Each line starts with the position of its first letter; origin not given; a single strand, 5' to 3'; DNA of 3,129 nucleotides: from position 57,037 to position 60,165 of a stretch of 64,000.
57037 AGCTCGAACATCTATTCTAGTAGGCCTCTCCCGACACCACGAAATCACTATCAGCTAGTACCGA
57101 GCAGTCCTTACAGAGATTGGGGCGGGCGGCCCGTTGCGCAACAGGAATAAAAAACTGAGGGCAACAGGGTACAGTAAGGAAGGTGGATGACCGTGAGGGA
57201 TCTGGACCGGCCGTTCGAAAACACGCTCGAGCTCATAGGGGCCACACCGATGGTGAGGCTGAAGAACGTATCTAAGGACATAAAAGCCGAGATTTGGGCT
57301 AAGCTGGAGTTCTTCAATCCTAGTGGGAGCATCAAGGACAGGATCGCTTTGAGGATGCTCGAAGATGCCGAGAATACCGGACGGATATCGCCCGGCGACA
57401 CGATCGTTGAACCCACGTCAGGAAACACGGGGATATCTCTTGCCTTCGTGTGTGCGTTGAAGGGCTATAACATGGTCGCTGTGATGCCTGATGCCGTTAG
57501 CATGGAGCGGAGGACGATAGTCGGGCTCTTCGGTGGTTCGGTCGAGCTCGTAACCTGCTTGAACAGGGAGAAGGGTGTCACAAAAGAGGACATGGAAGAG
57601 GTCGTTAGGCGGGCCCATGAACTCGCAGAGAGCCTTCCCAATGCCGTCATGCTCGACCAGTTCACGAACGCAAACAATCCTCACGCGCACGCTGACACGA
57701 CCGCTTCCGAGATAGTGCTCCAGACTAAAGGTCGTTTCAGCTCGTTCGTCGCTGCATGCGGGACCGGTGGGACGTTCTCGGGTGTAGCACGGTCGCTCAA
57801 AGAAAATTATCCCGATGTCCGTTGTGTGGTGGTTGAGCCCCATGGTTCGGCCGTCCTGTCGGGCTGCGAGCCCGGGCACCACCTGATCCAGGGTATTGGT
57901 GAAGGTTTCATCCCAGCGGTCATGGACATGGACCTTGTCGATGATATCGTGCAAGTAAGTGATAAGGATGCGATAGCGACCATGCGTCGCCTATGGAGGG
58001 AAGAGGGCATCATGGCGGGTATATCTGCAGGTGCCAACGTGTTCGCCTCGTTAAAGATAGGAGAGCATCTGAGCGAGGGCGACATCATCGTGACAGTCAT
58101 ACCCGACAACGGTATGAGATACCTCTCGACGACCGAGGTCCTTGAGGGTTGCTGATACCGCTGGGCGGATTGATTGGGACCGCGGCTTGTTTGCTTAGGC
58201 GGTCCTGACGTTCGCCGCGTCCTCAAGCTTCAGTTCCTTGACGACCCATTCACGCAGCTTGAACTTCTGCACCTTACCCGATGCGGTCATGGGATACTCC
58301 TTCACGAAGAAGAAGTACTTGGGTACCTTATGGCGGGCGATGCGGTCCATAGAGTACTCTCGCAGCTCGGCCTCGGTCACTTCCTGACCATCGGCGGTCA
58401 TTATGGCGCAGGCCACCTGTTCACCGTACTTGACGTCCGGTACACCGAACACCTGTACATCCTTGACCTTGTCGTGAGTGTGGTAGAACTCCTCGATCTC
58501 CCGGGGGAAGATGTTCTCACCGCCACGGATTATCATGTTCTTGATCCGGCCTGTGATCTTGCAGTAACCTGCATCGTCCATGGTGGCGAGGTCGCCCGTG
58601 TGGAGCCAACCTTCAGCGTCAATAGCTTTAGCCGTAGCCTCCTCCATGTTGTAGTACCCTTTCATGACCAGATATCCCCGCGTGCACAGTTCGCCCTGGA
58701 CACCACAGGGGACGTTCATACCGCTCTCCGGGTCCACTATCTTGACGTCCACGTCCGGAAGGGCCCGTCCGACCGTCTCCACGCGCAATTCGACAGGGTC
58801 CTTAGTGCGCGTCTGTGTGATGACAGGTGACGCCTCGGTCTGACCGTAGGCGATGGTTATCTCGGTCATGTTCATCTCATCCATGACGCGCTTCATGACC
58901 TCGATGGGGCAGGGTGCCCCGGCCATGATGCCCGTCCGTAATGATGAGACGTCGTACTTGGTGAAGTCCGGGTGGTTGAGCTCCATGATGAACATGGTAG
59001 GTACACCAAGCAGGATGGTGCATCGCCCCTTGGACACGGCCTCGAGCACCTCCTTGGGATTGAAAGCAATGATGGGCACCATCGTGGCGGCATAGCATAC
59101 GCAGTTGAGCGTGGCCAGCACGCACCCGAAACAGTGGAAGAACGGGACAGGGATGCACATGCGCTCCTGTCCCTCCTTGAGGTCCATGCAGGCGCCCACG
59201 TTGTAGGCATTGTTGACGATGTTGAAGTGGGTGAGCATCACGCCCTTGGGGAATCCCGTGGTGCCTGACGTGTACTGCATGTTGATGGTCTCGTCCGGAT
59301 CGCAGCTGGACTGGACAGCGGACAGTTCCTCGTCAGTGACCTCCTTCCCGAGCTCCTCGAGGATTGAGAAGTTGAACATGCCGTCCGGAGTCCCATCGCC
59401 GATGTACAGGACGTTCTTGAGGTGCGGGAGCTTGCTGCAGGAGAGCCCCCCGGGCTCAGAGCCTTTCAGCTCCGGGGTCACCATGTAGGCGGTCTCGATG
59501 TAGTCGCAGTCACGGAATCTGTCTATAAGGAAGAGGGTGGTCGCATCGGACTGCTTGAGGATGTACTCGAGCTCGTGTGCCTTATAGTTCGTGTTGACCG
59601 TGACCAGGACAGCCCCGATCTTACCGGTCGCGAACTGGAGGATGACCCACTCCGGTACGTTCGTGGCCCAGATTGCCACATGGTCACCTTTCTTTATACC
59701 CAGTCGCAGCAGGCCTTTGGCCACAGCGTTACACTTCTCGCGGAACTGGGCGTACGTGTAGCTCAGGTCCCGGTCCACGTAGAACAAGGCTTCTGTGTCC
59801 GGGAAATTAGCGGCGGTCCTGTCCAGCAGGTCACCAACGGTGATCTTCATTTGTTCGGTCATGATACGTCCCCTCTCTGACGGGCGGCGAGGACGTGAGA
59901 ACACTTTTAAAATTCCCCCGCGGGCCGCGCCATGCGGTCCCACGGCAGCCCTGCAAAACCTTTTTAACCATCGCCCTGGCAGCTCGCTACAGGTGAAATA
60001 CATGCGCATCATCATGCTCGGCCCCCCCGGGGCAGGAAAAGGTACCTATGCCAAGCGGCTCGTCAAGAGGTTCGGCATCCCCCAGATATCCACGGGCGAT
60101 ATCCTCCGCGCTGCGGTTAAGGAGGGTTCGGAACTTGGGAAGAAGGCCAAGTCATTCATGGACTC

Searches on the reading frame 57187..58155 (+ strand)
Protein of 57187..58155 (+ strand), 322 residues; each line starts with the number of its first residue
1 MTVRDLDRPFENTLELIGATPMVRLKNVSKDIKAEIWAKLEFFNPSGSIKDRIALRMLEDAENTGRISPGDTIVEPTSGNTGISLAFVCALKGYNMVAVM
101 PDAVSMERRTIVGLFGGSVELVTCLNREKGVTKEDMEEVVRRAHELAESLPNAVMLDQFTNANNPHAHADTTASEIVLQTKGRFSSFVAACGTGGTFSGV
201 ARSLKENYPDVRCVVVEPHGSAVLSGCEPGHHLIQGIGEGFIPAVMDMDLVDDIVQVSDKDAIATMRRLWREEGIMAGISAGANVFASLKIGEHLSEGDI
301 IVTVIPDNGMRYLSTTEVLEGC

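Call 66: search_protein_families(library=pfam, proteins=[window:57187-58155:+], max_evalue=0.00001)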
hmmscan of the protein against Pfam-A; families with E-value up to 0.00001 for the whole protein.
window:57187-58155:+ (322 aa): 1 family
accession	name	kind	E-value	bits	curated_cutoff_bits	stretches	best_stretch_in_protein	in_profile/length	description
PF00291.31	PALP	-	1.3e-76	258.2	35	1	15-307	3-295/295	Pyridoxal-phosphate dependent enzyme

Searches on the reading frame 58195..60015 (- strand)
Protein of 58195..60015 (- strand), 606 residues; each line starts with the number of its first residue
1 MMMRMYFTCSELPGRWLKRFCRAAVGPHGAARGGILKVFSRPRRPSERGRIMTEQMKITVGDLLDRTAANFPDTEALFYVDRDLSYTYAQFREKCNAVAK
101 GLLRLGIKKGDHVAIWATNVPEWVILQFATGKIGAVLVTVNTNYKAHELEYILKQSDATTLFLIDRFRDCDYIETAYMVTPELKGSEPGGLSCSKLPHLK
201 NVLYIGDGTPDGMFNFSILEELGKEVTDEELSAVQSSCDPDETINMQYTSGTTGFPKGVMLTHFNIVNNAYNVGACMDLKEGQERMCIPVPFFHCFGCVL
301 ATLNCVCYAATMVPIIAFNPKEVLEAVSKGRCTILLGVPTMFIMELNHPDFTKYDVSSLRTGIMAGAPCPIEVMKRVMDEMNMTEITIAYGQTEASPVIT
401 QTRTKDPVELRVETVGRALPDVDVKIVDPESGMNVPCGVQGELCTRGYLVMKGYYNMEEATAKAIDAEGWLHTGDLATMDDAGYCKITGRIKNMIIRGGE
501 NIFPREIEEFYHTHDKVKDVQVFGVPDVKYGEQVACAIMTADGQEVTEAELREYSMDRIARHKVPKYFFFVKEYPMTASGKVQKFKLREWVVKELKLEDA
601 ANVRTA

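Call 66: search_protein_families(library=pfam, proteins=[window:58195-60015:-], max_evalue=0.00001)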
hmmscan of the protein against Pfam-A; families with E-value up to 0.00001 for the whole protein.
window:58195-60015:- (606 aa): 2 families
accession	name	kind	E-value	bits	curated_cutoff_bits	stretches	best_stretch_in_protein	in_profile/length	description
PF00501.34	AMP-binding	-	6.4e-100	335.1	29.9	1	64-455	1-384/384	AMP-binding enzyme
PF13193.12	AMP-binding_C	-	1.5e-15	58.3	24.5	1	506-581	1-76/76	AMP-binding enzyme C-terminal domain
